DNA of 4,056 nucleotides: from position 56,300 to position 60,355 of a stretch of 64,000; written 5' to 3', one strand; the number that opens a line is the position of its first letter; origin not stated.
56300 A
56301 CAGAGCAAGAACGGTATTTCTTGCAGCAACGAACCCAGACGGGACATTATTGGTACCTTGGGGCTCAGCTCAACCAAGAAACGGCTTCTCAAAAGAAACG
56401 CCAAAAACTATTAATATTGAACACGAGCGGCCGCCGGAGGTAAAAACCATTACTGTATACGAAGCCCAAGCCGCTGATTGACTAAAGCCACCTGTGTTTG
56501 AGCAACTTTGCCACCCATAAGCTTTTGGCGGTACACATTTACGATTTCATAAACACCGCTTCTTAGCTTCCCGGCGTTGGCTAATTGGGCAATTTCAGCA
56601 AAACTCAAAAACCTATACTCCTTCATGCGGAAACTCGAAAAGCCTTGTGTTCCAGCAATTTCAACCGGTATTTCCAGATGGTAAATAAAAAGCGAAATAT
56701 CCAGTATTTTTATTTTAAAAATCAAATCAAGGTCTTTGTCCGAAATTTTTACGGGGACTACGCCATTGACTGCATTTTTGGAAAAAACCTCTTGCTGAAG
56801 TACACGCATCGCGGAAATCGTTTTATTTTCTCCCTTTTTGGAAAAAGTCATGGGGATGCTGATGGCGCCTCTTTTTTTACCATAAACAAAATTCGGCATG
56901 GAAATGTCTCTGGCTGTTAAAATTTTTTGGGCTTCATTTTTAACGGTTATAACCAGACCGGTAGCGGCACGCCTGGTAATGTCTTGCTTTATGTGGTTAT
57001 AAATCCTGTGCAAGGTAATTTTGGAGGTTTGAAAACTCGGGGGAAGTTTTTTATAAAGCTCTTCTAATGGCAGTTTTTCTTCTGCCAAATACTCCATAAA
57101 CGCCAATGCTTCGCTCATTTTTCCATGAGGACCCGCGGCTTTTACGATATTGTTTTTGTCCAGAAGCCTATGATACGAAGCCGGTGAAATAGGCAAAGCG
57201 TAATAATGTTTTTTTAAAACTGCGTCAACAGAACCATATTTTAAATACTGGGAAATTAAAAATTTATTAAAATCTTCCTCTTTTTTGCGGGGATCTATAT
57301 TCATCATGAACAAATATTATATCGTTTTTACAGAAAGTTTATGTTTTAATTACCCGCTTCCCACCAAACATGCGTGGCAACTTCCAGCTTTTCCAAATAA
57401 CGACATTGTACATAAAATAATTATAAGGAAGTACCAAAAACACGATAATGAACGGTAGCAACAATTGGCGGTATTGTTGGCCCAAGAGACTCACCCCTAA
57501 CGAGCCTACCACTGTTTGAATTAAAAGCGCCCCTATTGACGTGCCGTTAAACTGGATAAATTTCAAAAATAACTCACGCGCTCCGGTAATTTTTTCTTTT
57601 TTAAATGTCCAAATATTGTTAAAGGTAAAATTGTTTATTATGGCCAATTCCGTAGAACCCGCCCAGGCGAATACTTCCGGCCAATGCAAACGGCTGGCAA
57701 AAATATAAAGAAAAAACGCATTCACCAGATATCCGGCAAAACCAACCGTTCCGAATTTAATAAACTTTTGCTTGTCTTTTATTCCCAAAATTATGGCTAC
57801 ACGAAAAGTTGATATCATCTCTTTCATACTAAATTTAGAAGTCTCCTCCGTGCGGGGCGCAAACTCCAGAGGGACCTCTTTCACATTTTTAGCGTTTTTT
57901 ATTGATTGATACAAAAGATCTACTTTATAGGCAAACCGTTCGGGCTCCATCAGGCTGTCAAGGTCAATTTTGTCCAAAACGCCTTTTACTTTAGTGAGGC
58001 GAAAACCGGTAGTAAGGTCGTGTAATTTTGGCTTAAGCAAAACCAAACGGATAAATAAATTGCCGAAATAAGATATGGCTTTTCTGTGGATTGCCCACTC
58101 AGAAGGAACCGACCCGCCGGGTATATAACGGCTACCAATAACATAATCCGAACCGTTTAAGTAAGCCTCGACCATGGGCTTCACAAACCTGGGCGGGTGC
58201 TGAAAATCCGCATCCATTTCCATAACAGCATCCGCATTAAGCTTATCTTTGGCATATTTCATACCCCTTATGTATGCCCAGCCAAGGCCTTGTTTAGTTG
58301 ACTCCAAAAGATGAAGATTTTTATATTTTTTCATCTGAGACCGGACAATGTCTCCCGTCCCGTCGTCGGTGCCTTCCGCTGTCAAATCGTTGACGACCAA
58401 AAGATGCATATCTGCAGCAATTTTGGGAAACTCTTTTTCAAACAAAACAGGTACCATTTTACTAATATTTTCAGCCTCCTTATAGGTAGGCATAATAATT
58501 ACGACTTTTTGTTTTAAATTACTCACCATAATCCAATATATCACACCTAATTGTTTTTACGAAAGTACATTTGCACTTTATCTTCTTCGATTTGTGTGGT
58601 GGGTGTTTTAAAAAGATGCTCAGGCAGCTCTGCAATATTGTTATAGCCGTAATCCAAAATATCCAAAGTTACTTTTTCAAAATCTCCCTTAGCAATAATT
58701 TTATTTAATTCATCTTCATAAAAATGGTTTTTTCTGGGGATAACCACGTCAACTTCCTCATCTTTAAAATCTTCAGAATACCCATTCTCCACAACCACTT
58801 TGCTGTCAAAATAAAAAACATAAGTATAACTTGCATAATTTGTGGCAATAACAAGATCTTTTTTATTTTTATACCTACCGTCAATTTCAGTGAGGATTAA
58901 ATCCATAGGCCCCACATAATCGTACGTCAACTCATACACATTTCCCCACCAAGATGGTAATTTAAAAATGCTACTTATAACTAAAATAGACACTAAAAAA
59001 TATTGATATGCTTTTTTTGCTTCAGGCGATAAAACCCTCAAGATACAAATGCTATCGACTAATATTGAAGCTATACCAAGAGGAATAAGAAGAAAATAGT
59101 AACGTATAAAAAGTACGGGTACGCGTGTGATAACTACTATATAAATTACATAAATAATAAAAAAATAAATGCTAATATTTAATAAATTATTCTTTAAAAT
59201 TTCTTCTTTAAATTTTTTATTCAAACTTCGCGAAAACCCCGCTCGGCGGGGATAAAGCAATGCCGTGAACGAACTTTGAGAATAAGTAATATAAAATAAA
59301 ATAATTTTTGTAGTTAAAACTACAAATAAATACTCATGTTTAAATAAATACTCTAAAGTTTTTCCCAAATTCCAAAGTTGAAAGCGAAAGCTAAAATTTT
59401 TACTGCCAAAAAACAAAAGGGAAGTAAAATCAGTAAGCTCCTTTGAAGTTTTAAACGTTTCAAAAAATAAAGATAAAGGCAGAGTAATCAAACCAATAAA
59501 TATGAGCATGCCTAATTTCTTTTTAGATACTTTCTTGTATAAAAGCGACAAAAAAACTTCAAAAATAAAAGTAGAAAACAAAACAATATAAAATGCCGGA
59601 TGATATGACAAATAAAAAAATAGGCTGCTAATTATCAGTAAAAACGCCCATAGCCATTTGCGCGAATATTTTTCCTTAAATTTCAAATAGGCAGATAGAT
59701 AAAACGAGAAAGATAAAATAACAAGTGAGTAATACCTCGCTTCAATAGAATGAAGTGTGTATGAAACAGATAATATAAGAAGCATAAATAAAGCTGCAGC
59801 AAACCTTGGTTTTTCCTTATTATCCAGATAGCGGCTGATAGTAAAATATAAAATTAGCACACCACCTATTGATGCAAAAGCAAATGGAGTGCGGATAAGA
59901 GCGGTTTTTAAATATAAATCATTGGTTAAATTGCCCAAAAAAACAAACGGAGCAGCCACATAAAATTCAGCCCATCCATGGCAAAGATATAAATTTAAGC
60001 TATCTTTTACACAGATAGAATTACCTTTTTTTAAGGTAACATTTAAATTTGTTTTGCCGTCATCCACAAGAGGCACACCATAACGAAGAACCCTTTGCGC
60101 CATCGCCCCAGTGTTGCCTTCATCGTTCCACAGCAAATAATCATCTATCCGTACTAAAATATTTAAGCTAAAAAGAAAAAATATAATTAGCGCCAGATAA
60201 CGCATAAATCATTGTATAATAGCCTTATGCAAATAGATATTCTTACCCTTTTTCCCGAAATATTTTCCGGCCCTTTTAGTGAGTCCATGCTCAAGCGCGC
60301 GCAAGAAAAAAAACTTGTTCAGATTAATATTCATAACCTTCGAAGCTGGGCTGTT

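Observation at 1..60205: A ~60-kb super-locus of paralogous GT-C-type membrane glycosyltransferases with repeated Gtr-like donor modules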

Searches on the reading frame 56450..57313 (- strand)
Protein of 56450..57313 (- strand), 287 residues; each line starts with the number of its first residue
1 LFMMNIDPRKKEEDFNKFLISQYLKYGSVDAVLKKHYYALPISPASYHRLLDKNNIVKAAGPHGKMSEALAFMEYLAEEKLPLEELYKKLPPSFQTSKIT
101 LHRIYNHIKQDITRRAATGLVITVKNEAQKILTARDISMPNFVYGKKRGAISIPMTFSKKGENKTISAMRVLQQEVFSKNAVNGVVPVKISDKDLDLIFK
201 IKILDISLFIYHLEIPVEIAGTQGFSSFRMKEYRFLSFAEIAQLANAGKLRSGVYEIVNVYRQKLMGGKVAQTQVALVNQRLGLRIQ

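Call 9: search_protein_families(library=pfam, proteins=[window:56450-57313:-], max_evalue=0.01)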
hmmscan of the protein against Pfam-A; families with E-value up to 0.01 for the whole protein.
window:56450-57313:- (287 aa): 0 families

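Call 27: search_protein_families(library=pfam, proteins=[window:56450-57313:-], max_evalue=10)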
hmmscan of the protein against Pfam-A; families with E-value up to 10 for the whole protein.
window:56450-57313:- (287 aa): 0 families

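Call 83: search_protein_families(library=ncbifam, proteins=[window:56450-57313:-], max_evalue=0.01)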
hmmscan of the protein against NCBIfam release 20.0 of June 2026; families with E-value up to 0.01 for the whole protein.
window:56450-57313:- (287 aa): 0 families

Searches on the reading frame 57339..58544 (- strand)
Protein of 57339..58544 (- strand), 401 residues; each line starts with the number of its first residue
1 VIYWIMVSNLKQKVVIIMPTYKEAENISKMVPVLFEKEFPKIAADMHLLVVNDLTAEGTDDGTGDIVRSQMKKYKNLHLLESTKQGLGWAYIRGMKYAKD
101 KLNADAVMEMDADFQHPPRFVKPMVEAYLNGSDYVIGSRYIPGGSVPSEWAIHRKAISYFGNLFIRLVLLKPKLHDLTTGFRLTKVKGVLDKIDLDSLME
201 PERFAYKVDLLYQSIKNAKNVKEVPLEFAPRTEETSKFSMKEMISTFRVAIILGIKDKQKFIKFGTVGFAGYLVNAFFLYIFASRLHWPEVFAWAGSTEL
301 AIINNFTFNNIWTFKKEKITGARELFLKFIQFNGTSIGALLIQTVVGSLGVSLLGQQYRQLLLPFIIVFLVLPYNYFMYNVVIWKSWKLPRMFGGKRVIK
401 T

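Call 9: search_protein_families(library=pfam, proteins=[window:57339-58544:-], max_evalue=0.01)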
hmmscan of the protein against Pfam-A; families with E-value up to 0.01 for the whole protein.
window:57339-58544:- (401 aa): 2 families
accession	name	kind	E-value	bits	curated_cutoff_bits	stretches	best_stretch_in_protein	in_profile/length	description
PF00535.33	Glycos_transf_2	-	3.9e-19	69.6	23.3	1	16-187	2-162/168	Glycosyl transferase family 2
PF04138.20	GtrA_DPMS_TM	-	4.9e-14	53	26.1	1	263-384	1-117/117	GtrA/DPMS, transmembrane domain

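Call 28: search_protein_families(library=ncbifam, proteins=[window:57339-58544:-], max_evalue=0.01)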
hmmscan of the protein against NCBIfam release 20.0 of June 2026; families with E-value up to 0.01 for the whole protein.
window:57339-58544:- (401 aa): 11 families
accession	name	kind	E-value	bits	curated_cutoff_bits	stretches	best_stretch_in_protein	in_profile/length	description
NF047588.1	GlcsyltransPgfSStrep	equivalog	7e-16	58.3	500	1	13-282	2-253/308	glycosyltransferase PgfS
TIGR04182.1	glyco_TIGR04182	equivalog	8.6e-10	38.5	325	1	13-269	1-232/293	S-layer glycoprotein N-glycosyltransferase AglJ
TIGR03469.1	HpnB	hypoth_equivalog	1e-08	34.7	379.25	1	12-127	44-159/386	hopene-associated glycosyltransferase HpnB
TIGR03937.1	PgaC_IcaA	equivalog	8.9e-07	28.2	422.3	1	11-115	44-137/407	poly-beta-1,6-N-acetyl-D-glucosamine synthase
NF058614.1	PPMAGASynPpgS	equivalog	3.6e-06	26.5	370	1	14-193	2-165/226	polyprenyl-phospho-N-acetylgalactosaminyl synthase PpgS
NF041391.1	DPhHxTase_Halo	equivalog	4.2e-06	25.9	375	1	55-236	29-191/213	dolichyl-phosphate hexose transferase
NF041875.1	EPS_EpsD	equivalog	8e-05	22.2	370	1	15-136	2-112/325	exopolysaccharide biosynthesis glycosyltransferase EpsD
NF007482.0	PRK10073.1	equivalog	0.00015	20.9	423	1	9-102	3-88/334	glycosyltransferase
NF007986.1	PRK10714.1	equivalog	0.00031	19.9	529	1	12-139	6-126/316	undecaprenyl-phosphate 4-deoxy-4-formamido-L-arabinose transferase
NF045692.1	OglycostaseCruG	equivalog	0.003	16.5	600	1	12-128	41-152/386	2'-O-glycosyltransferase CruG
NF041865.1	EpsU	equivalog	0.0038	16.3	700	1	10-123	37-142/394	exopolysaccharide biosynthesis GT2 family glycosyltransferase EpsU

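Call 81: search_solved_structures(query=window:57339-58544:-, max_evalue=0.0001)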
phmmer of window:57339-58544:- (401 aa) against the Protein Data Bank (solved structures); distinct sequences matched with E-value up to 0.0001: 4.
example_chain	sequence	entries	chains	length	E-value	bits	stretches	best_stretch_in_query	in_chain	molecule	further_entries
5mlz_A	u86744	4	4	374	2.1e-36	129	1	12-358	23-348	Dolichol monophosphate mannose synthase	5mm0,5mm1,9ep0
5ekp_C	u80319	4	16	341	7.4e-05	25.1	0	8-145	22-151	Uncharacterized glycosyltransferase sll0501 | Glycosyltransferase sll0501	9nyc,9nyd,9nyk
5eke_A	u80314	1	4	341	7.6e-05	25.1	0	8-145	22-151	Uncharacterized glycosyltransferase sll0501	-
9nye_A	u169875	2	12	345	7.6e-05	25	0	8-145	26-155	Glycosyltransferase sll0501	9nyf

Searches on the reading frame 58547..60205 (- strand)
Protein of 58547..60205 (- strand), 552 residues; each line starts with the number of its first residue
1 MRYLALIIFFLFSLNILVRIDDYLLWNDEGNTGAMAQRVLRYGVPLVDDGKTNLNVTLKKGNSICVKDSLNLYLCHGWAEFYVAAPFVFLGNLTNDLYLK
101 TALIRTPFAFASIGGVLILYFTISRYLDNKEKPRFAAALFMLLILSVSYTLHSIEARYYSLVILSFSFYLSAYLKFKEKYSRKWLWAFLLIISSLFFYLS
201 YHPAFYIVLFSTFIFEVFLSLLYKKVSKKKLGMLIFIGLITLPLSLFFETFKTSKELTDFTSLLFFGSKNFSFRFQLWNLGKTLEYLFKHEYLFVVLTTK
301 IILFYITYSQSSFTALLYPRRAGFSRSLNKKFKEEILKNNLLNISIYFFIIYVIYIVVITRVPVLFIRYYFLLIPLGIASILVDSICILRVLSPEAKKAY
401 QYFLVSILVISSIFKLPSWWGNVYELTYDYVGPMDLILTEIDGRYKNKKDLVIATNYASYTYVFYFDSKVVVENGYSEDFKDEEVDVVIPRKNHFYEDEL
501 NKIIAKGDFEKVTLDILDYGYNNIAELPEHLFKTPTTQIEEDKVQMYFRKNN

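Call 9: search_protein_families(library=pfam, proteins=[window:58547-60205:-], max_evalue=0.01)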
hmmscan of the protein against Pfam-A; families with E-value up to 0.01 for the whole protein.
window:58547-60205:- (552 aa): 0 families

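Call 27: search_protein_families(library=pfam, proteins=[window:58547-60205:-], max_evalue=10)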
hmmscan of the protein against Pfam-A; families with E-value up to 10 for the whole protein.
window:58547-60205:- (552 aa): 1 family
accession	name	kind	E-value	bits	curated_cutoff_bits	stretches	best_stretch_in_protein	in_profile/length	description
PF24335.1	DUF7503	-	0.071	13.2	27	1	130-146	9-25/42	Family of unknown function (DUF7503)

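Call 42: find_homologous_proteins(query=window:58547-60205:-, max_evalue=0.001)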
Query window:58547-60205:- (552 aa): 30 proteins with E <= 0.001 among 8000 candidates.
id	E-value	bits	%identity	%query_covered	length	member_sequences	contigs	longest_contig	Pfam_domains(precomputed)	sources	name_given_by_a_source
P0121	0.0e+0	1205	100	100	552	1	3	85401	-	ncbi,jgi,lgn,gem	-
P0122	0.0e+0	1088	93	100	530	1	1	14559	-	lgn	-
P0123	1.8e-239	814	71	99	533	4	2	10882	-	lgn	-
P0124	1.1e-55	208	31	99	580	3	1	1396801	-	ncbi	-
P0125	3.6e-46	176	28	100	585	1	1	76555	-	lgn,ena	-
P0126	4.1e-46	176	28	96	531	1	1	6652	-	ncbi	ncbi:hypothetical protein ACFL52_04490 [Candidatus Margulisiibacteriota bacterium]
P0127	6.8e-46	175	30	99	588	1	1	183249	-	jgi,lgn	jgi:hypothetical protein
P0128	9.8e-45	171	27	99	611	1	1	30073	-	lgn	-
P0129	1.3e-44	171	29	96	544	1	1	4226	-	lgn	-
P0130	2.8e-44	170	29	98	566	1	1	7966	-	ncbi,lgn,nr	ncbi:MAG: hypothetical protein JW774_00310 [Candidatus Aureabacteria bacterium]|nr:hypothetical prot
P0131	1.6e-43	167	30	97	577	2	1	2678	-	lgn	-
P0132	1.4e-41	161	25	98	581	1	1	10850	-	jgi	-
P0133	1.9e-40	157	26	96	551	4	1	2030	-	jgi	jgi:hypothetical protein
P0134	3.4e-39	153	28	93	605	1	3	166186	-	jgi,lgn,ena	jgi:hypothetical protein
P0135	5.7e-39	152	29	93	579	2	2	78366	-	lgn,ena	-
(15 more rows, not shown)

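Call 53: predict_structure(alignment_id=A2)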
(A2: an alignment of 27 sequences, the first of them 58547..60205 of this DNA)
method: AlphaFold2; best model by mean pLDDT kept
length: 552 residues; sequences in the alignment: 27
mean_pLDDT: 89.7   pTM: 0.91
mean pLDDT of the five models: 89.7, 89.0, 88.8, 88.6, 87.8
residues with pLDDT >= 90: 397; 70-90: 109; 50-70: 35; < 50: 11
segments of 3 or more residues with pLDDT < 50: 316-318, 320-322
pLDDT, mean of each block of 10 residues (from residue 1): 97 94 89 96 93 69 80 92 98 96 97 98 96 98 95 94 98 90 92 97 96 95 84 97 95 88 81 88 93 96 90 53 51 69 95 95 85 96 97 95 96 91 91 94 94 90 94 63 83 87 91 91 87 93 94 64
secondary structure, 60 per line:
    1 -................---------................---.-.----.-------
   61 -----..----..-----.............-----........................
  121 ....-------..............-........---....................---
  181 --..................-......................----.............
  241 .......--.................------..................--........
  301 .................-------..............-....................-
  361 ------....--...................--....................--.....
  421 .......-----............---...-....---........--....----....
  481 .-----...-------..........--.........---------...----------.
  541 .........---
elements in order: H2-17 H27-42 H79-91 H97-124 H132-145 H147-154 H158-177 H183-200 H202-223 H228-247 H250-266 H273-290 H293-317 H325-338 H340-359 H367-370 H373-391 H394-413 H416-427 H433-444 E452-455 H459-466 E469-472 H477-481 E487-489 H497-506 E509-517 E543-549

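Call 56: fold_search(model_id=the predicted structure, library=pdb)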
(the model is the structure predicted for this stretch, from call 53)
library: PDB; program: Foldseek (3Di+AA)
matches with E <= 10: 214; with E <= 0.001: 17
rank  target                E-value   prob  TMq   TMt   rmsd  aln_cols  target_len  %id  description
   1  5ezm                  1.5e-06  1.00  0.47  0.48  11.9       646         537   11  Crystal Structure of ArnT from Cupriavidus metallidurans in the apo state (released 2016-02-17)
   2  5f15                  2.4e-06  1.00  0.49  0.50  11.1       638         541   11  Crystal Structure of ArnT from Cupriavidus metallidurans bound to Undecaprenyl phosphate (released 2016-02-17)
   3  6s7t_A                2.8e-06  1.00  0.48  0.39  18.7       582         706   12  Cryo-EM structure of human oligosaccharyltransferase complex OST-B (released 2019-12-18)
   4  8b6l_I                4.5e-06  1.00  0.46  0.39  20.1       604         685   12  Subtomogram average of the human Sec61-TRAP-OSTA-translocon (released 2022-12-07)
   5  9s6t_A                6.8e-06  1.00  0.48  0.54  13.4       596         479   12  Ternary cryo-EM structure of chicken ALG12 with Dol25-PP-GlcNAc2Man7, Dol25-P-Man, and Fab (released 2026-03-18)
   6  9n9j_I                8.2e-06  1.00  0.45  0.37  18.9       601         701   12  Structure of a GRP94 folding intermediate engaged with a CCDC134- and FKBP11-bound secretory translocon (released 2025-11-19)
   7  7oci_F                1.8e-05  1.00  0.45  0.40  14.0       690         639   12  Cryo-EM structure of yeast Ost6p containing oligosaccharyltransferase complex (released 2022-02-16)
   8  8age_A                2.3e-05  1.00  0.49  0.43  12.5       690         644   12  Structure of yeast oligosaccharylransferase complex with acceptor peptide bound (released 2022-12-07)
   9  7e9s_A                2.5e-05  1.00  0.43  0.29  15.1       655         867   14  Archaeal oligosaccharyltransferase AglB from Archaeoglobus fulgidus in complex with an inhibitory peptide and a dolich (released 2021-09-08)
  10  8pn9_A                3.8e-05  1.00  0.48  0.42  12.5       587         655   10  Structure of human oligosaccharyltransferase OST-A complex bound to NGI-1 (released 2024-05-08)
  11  3wak                  8.5e-05  1.00  0.42  0.29  14.4       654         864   13  Crystal structure of the Archaeoglobus fulgidus oligosaccharyltransferase (O29867_ARCFU) in the apo form (released 2013-10-30)
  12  8agb_A                1.4e-04  1.00  0.49  0.43  12.1       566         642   12  Structure of yeast oligosaccharylransferase complex with lipid-linked oligosaccharide bound (released 2022-12-07)
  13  3waj                  1.9e-04  1.00  0.43  0.32  14.8       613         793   13  Crystal structure of the Archaeoglobus fulgidus oligosaccharyltransferase (O29867_ARCFU) complex with Zn and sulfate (released 2013-10-30)
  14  6s7o_A                2.5e-04  1.00  0.46  0.40  17.2       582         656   12  Cryo-EM structure of human oligosaccharyltransferase complex OST-A (released 2019-12-18)
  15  6ftg_5                2.6e-04  1.00  0.47  0.42  17.4       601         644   12  Subtomogram average of OST-containing ribosome-translocon complexes from canine rough microsomal membranes (released 2018-03-21)
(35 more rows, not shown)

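Call 70: find_encoding_contigs(protein=P0124, flank=5000, max_places=2)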
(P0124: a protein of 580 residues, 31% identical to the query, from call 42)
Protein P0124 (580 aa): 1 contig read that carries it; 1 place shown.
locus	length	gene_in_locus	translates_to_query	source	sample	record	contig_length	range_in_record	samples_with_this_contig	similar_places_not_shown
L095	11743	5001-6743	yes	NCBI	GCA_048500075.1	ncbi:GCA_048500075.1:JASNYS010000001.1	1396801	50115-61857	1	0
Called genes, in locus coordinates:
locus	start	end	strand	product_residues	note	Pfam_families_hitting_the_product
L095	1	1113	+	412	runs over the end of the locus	PF01041:DegT_DnrJ_EryC1, PF01212:Beta_elim_lyase (weak)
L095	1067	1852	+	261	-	PF13489:Methyltransf_23, PF01209:Ubie_methyltran, PF07021:MetW (weak), PF08003:Methyltransf_9 (weak), PF13847:Methyltransf_31, PF08241:Methyltransf_11, PF08242:Methyltransf_12, PF13649:Methyltransf_25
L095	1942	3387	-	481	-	PF02310:B12-binding, PF04055:Radical_SAM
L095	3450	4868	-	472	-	PF02310:B12-binding, PF04055:Radical_SAM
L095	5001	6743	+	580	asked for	-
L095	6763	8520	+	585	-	-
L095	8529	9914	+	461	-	-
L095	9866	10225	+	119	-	-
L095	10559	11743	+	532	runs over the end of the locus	PF13442:Cytochrome_CBB3, PF02239:Cytochrom_D1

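Call 71: find_encoding_contigs(protein=P0127, flank=5000, max_places=2)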
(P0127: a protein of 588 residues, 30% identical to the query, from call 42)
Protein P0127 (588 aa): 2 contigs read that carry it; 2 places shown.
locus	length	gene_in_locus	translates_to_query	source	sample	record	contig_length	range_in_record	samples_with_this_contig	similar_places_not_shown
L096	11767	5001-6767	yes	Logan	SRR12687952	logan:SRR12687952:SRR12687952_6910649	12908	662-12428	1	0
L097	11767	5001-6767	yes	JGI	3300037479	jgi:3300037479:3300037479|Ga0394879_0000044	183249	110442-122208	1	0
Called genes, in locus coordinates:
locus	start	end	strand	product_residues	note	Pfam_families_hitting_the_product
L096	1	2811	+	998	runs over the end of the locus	PF07148:MalM (faint), PF03640:Lipoprotein_15 (faint)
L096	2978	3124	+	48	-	-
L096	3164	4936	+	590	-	PF13414:TPR_11, PF00515:TPR_1, PF07719:TPR_2, PF13181:TPR_8, PF13424:TPR_12, PF13432:TPR_16, PF13414:TPR_11, PF00515:TPR_1, +25 more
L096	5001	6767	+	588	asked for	-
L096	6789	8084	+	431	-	-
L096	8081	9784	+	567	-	PF13231:PMT_2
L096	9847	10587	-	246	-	PF00535:Glycos_transf_2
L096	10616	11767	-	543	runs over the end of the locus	?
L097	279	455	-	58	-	-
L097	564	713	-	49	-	-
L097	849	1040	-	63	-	-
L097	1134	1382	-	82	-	-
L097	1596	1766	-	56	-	-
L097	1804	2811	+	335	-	-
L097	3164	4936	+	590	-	PF13414:TPR_11, PF00515:TPR_1, PF07719:TPR_2, PF13181:TPR_8, PF13424:TPR_12, PF13432:TPR_16, PF13414:TPR_11, PF00515:TPR_1, +25 more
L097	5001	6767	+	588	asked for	-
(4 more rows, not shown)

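Call 83: search_protein_families(library=ncbifam, proteins=[window:58547-60205:-], max_evalue=0.01)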
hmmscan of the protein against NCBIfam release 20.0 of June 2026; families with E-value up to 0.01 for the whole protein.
window:58547-60205:- (552 aa): 0 families

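Call 92: search_protein_representatives(alignment_id=A2)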
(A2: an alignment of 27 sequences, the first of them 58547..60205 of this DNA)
Query: 27 sequences, 564 profile positions. Proteins with E-value up to 0.001 (for the whole library): 2605; up to 1e-10: 1420; up to 1e-30: 522. The best 150 are listed.
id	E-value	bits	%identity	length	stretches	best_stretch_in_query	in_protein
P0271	4.9e-206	702.0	-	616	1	6-561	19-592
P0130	8.2e-204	694.7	-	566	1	5-560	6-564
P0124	5.2e-198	675.5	-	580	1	1-562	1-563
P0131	6.2e-198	675.3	-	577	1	7-559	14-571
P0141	9.2e-189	645.0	-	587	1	7-559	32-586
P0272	7.0e-188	642.1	-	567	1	10-560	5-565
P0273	7.2e-186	635.4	-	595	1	10-560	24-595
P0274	2.1e-185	633.9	-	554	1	8-560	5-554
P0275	1.8e-184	630.8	-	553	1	9-562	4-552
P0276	2.5e-183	627.0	-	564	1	1-560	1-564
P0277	2.1e-182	624.0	-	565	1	8-560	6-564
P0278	1.1e-181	621.6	-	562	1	10-561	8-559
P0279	1.8e-180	617.6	-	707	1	10-560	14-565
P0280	1.8e-180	617.6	-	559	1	7-560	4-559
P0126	9.6e-180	615.2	-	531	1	9-560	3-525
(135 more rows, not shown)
